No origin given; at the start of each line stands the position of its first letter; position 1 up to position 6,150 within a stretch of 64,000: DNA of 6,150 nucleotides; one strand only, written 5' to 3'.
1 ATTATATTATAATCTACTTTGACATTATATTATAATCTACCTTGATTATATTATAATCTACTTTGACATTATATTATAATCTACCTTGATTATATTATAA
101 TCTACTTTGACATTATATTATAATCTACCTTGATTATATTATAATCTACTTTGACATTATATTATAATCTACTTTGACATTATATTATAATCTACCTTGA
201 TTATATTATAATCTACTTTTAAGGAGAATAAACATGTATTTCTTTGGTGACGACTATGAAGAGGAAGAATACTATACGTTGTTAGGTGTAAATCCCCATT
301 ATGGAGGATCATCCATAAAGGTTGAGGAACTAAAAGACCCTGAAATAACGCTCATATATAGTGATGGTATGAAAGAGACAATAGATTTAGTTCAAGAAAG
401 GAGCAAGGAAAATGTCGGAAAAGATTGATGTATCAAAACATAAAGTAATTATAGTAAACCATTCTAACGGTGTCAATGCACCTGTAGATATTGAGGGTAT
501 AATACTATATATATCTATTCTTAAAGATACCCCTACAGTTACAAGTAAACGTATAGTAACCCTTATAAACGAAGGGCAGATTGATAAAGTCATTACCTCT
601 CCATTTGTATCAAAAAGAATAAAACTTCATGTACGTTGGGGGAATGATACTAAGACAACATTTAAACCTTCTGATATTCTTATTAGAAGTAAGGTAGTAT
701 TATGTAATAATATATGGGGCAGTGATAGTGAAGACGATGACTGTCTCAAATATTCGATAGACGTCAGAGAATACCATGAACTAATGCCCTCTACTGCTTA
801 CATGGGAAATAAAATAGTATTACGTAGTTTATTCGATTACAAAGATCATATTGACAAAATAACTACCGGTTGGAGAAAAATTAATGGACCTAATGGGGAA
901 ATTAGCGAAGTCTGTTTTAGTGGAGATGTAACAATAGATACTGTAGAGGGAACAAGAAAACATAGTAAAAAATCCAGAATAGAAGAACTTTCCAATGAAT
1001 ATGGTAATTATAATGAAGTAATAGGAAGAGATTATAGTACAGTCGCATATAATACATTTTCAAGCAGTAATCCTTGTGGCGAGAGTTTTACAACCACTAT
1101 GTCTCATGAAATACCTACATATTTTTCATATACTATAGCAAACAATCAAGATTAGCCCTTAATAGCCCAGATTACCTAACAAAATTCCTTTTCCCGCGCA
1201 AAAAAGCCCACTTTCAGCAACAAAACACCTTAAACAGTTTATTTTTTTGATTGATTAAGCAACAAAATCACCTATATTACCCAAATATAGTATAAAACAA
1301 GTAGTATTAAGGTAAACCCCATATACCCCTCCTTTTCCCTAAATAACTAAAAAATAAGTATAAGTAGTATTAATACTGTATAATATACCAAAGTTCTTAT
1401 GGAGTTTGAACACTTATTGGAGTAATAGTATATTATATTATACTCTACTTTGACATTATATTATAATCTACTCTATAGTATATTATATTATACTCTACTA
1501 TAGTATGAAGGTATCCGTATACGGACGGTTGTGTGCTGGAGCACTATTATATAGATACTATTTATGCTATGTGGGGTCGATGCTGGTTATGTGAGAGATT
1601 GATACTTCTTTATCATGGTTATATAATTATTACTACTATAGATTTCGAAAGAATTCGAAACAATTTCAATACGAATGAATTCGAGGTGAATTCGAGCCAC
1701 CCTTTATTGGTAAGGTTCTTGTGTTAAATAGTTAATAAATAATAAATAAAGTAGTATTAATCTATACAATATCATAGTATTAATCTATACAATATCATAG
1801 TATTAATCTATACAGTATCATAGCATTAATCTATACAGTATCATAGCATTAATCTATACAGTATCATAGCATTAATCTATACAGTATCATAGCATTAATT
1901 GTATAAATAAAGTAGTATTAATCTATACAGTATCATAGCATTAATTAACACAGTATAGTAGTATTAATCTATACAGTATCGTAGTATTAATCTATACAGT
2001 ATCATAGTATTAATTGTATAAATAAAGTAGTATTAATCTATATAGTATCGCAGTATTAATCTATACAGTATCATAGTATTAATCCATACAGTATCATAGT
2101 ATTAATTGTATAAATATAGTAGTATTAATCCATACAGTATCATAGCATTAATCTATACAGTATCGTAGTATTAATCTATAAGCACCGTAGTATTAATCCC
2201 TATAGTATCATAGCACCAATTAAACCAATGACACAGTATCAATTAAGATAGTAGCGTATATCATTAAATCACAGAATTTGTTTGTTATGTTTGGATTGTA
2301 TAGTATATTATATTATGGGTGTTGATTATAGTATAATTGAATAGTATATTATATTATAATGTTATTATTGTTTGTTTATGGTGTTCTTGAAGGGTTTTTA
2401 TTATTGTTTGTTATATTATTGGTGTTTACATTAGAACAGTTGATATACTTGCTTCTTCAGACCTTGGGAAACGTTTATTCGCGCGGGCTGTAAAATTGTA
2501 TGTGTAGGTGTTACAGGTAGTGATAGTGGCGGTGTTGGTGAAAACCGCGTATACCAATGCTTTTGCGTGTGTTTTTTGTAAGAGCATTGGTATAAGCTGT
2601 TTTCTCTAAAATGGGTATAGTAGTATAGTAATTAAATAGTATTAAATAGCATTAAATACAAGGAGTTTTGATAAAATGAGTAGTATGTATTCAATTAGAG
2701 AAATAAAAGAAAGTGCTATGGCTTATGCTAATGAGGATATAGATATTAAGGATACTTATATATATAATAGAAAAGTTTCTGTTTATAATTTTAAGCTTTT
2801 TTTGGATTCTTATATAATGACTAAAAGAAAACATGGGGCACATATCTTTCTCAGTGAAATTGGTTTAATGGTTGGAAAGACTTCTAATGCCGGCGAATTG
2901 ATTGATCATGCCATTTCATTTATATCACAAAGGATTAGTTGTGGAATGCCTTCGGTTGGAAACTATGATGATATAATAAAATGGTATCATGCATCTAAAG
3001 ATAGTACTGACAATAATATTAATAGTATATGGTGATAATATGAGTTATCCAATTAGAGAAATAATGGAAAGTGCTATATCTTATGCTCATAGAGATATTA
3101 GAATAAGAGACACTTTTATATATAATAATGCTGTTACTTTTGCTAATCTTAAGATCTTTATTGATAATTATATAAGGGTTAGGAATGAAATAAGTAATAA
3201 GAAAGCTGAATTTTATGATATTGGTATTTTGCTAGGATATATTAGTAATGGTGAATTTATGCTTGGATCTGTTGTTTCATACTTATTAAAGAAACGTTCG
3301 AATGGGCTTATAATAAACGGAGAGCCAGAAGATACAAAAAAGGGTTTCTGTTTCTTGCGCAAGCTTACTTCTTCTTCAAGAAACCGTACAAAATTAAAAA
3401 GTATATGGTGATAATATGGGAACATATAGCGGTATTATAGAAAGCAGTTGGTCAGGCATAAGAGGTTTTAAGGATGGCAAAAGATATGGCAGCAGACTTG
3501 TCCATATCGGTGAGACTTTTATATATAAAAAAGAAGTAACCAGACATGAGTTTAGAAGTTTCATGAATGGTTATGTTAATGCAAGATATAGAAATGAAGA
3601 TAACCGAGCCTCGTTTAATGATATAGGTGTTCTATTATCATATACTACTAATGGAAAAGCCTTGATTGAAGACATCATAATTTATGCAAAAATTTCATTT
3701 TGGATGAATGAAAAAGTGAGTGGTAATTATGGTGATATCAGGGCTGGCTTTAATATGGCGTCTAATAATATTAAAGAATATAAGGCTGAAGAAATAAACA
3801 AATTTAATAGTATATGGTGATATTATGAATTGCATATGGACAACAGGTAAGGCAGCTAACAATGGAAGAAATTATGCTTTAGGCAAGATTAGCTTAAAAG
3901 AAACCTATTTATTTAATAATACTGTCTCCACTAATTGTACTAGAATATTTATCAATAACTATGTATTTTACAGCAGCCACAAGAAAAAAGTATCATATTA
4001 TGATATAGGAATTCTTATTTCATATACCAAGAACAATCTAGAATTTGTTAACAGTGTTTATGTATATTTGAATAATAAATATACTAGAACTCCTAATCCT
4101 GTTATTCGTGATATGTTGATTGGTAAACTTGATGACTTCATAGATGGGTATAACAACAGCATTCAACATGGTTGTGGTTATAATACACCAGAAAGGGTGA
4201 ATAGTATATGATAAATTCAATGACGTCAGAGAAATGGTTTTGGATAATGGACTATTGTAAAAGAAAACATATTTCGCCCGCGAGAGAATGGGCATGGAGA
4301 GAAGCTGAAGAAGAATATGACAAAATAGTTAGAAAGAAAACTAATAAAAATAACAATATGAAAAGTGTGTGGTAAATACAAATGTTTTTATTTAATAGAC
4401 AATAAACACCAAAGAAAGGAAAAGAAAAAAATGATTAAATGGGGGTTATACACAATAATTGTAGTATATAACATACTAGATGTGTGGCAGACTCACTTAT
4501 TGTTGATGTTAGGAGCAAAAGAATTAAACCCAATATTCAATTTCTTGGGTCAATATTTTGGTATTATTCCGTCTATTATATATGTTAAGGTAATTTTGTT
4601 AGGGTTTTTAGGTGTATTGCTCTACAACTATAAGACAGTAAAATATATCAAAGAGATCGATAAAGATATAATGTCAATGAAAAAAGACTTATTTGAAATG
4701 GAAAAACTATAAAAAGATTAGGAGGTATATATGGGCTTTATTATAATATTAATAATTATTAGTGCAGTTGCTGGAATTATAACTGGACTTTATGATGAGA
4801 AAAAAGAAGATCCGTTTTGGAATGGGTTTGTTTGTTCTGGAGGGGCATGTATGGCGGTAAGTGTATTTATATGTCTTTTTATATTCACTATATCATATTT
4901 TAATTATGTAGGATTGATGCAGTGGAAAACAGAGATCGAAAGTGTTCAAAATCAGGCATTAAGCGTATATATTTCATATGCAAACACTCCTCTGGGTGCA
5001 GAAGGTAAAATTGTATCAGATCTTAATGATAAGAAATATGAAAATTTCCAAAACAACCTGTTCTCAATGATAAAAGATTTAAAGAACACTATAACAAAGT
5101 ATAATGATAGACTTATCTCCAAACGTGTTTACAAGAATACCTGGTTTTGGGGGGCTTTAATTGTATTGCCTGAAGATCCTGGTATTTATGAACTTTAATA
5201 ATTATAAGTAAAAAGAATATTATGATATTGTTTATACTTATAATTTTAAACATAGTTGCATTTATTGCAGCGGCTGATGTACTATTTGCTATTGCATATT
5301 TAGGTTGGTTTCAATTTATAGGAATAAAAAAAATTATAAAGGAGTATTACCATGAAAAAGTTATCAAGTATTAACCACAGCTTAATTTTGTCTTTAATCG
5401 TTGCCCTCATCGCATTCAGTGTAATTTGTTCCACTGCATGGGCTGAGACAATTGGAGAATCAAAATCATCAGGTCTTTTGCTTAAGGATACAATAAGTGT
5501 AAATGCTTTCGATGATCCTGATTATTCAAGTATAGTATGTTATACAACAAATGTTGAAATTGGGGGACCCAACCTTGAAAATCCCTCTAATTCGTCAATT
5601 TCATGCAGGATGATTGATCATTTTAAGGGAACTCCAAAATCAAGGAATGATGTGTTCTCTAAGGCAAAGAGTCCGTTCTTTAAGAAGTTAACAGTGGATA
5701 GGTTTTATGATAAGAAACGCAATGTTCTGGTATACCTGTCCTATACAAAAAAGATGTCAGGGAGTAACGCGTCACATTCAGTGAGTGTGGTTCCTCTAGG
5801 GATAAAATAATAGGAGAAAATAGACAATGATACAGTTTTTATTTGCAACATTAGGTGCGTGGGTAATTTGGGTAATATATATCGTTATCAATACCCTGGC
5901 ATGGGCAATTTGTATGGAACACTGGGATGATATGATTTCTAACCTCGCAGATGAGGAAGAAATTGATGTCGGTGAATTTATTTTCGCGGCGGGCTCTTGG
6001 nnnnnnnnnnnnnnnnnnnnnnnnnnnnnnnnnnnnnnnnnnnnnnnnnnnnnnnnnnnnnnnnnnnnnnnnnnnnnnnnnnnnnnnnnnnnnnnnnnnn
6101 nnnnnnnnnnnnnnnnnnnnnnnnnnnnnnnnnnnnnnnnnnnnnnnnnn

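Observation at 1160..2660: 1.5-kb non-coding hub with three different tandem-repeat arrays and a switch in strand composition: candidate origin, genome terminus or regulatory region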

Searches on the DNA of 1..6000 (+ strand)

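Call 4: search_dna_similar(query=window:1-6000:+, collection=phages, mode=near, max_rows=20)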
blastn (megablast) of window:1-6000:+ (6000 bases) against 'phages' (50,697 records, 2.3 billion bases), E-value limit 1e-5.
No match.

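Call 41: search_rna_families(source=window, start=1, end=3000, threshold=evalue, max_evalue=1)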
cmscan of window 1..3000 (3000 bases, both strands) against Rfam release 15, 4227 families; matches with E-value up to 1: 0.
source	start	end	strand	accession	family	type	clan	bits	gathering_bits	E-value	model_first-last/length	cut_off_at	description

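Call 113: search_dna_similar(query=window:1140-1775:+, collection=phages, mode=distant, max_evalue=0.001, max_rows=10)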
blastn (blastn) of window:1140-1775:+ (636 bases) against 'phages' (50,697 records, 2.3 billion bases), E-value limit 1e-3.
No match.
